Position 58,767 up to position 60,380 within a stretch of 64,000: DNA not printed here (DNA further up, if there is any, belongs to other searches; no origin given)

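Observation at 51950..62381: Eleven-gene co-directional catabolic array of unknown substrate, framed by beta-ketoadipate-type CoA-transferase and thiolase genes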

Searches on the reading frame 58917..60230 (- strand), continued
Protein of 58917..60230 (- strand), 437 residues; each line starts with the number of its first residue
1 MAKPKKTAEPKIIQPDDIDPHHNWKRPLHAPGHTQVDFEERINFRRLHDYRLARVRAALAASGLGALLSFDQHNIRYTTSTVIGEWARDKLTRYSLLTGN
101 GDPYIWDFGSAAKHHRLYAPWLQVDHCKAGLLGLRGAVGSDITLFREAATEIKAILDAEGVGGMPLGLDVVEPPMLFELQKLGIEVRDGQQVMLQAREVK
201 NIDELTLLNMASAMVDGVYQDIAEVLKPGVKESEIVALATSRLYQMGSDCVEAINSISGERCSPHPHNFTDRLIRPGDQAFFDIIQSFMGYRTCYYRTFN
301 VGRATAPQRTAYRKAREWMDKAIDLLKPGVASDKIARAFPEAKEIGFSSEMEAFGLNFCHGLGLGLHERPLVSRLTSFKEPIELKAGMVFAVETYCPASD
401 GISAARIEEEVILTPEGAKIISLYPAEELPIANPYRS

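Call 29: get_annotated_region(hit=H1, flank=9000)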
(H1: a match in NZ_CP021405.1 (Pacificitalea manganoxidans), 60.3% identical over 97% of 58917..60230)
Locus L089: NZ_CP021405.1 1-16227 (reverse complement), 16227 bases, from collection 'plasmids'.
description: Pacificitalea manganoxidans strain DY25 plasmid pDY25-A, complete sequence
organism: Pacificitalea manganoxidans (NCBI taxid 1411902)
taxonomy: Bacteria; Pseudomonadota; Alphaproteobacteria; Rhodobacterales; Paracoccaceae; Pacificitalea; Pacificitalea manganoxidans
host: -; source: cell culture,sediment; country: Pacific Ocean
typing (MOB-suite, as given by PLSDB): non-mobilizable; replicon rep_cluster_565
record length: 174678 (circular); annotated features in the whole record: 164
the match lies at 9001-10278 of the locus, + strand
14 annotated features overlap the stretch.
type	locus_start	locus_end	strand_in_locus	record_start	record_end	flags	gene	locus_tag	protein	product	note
CDS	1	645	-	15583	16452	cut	-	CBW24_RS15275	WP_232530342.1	NAD(P)-dependent oxidoreductase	-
CDS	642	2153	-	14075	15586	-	-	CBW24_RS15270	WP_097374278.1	sugar ABC transporter ATP-binding protein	-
CDS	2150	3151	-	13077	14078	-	-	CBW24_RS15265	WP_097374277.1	ABC transporter permease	-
CDS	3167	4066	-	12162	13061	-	-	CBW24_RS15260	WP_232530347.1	ABC transporter permease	-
CDS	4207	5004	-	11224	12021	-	-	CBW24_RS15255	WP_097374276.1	SDR family oxidoreductase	-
CDS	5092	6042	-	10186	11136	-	-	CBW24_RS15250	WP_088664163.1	sugar ABC transporter substrate-binding protein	-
CDS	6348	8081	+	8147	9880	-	-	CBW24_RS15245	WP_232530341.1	extracellular solute-binding protein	-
CDS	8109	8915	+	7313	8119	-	-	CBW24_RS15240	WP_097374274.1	SDR family oxidoreductase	-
CDS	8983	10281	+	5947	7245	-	-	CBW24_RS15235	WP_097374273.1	Xaa-Pro peptidase family protein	GO:0006508 - proteolysis [Evidence IEA]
CDS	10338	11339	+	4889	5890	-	-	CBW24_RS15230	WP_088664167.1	thiamine pyrophosphate-dependent dehydrogenase E1 component subunit alpha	-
CDS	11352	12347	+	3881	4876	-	-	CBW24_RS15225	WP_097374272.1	alpha-ketoacid dehydrogenase subunit beta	-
CDS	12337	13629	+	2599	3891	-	-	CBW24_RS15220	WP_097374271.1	biotin/lipoyl-containing protein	-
CDS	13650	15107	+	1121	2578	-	-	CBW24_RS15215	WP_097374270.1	NAD-dependent succinate-semialdehyde dehydrogenase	-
CDS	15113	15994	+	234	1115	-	-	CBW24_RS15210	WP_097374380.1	2-oxo acid dehydrogenase subunit E2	-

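Call 30: get_annotated_region(hit=H21, flank=10000)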
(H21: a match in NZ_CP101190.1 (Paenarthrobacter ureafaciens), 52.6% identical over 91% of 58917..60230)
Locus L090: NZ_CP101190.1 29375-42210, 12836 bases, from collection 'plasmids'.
description: Paenarthrobacter ureafaciens strain SD-1 plasmid unnamed5, complete sequence
organism: Paenarthrobacter ureafaciens (NCBI taxid 37931)
taxonomy: Bacteria; Actinomycetota; Actinomycetes; Micrococcales; Micrococcaceae; Paenarthrobacter; Paenarthrobacter ureafaciens
host: -; source: mixed culture,soil; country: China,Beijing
typing (MOB-suite, as given by PLSDB): non-mobilizable; replicon rep_cluster_1542
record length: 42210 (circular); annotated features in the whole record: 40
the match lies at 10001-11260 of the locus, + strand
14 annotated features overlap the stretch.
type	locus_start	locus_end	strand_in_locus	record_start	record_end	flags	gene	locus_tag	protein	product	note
CDS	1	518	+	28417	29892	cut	-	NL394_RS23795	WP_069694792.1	amidase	-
CDS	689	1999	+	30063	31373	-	-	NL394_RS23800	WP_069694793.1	ABC transporter substrate-binding protein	-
CDS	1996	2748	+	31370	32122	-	-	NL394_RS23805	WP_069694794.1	ABC transporter ATP-binding protein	-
CDS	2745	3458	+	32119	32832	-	-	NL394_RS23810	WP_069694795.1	ABC transporter ATP-binding protein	-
CDS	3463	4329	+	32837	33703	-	-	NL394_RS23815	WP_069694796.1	branched-chain amino acid ABC transporter permease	GO:0015803 - branched-chain amino acid transport [Evidence IEA]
CDS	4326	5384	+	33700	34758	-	-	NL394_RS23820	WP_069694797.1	branched-chain amino acid ABC transporter permease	GO:0015803 - branched-chain amino acid transport [Evidence IEA]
CDS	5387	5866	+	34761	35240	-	-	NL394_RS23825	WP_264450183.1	alpha/beta hydrolase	-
CDS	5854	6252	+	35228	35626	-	-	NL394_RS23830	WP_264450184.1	hypothetical protein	-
CDS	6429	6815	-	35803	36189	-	-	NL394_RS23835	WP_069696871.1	RidA family protein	-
CDS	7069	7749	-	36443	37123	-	-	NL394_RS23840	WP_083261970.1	cupin domain-containing protein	-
CDS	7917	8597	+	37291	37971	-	-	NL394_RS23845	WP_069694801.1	enoyl-CoA hydratase/isomerase family protein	-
CDS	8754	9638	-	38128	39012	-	-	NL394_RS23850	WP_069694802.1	NAD(P)-dependent oxidoreductase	-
CDS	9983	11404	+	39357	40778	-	-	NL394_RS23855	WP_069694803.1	Xaa-Pro peptidase family protein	GO:0006508 - proteolysis [Evidence IEA]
CDS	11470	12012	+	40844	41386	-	-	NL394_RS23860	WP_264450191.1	flavin reductase family protein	-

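Call 31: get_annotated_region(hit=H3, flank=10000)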
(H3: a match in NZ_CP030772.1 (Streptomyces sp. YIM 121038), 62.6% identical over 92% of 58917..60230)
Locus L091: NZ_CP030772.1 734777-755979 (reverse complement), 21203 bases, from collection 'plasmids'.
description: Streptomyces sp. YIM 121038 plasmid pSSP121038, complete sequence
organism: Streptomyces sp. YIM 121038 (NCBI taxid 2136401)
taxonomy: Bacteria; Actinomycetota; Actinomycetes; Kitasatosporales; Streptomycetaceae; Streptomyces; Streptomyces sp. YIM 121038
host: -; source: pure culture,soil; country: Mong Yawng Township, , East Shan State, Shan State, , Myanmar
typing (MOB-suite, as given by PLSDB): non-mobilizable
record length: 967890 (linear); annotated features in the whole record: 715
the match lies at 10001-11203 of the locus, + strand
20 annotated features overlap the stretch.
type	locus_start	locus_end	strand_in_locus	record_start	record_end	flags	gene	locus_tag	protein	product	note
CDS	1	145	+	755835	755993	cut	-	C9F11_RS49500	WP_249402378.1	helix-turn-helix domain-containing protein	-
CDS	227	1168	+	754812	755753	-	-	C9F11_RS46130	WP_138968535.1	IS3 family transposase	-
CDS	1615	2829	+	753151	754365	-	-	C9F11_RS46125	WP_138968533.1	IS110 family transposase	-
CDS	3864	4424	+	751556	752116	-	-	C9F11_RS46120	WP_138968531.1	winged helix-turn-helix domain-containing protein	-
CDS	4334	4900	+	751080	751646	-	-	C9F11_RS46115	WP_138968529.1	transposase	-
CDS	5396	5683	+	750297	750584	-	-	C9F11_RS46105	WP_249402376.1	hypothetical protein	-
CDS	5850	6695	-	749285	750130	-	-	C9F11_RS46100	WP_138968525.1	Crp/Fnr family transcriptional regulator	GO:0006355 - regulation of DNA-templated transcription [Evidence IEA]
CDS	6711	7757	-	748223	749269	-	-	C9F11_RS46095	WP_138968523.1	LacI family DNA-binding transcriptional regulator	GO:0006351 - DNA-templated transcription [Evidence IEA]; GO:0045892 - negative regulation of DNA-templated ...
CDS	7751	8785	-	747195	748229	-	-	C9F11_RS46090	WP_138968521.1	ABC transporter substrate-binding protein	-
CDS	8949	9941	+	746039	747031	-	-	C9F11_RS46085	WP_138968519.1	NAD(P)-dependent oxidoreductase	-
CDS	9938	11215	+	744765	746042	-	-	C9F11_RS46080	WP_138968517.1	Xaa-Pro peptidase family protein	GO:0006508 - proteolysis [Evidence IEA]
CDS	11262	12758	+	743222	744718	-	-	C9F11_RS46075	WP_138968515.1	NAD-dependent succinate-semialdehyde dehydrogenase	-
CDS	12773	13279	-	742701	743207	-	-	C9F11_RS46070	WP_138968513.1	VOC family protein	-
CDS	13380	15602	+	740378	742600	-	-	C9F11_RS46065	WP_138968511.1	alpha-ketoacid dehydrogenase subunit alpha/beta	-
CDS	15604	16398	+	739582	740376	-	-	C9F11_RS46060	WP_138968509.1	2-oxo acid dehydrogenase subunit E2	-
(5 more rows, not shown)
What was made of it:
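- HIBADH-M24-ALDH with fused E1ab-E2 occurs in Streptomyces (call 31).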
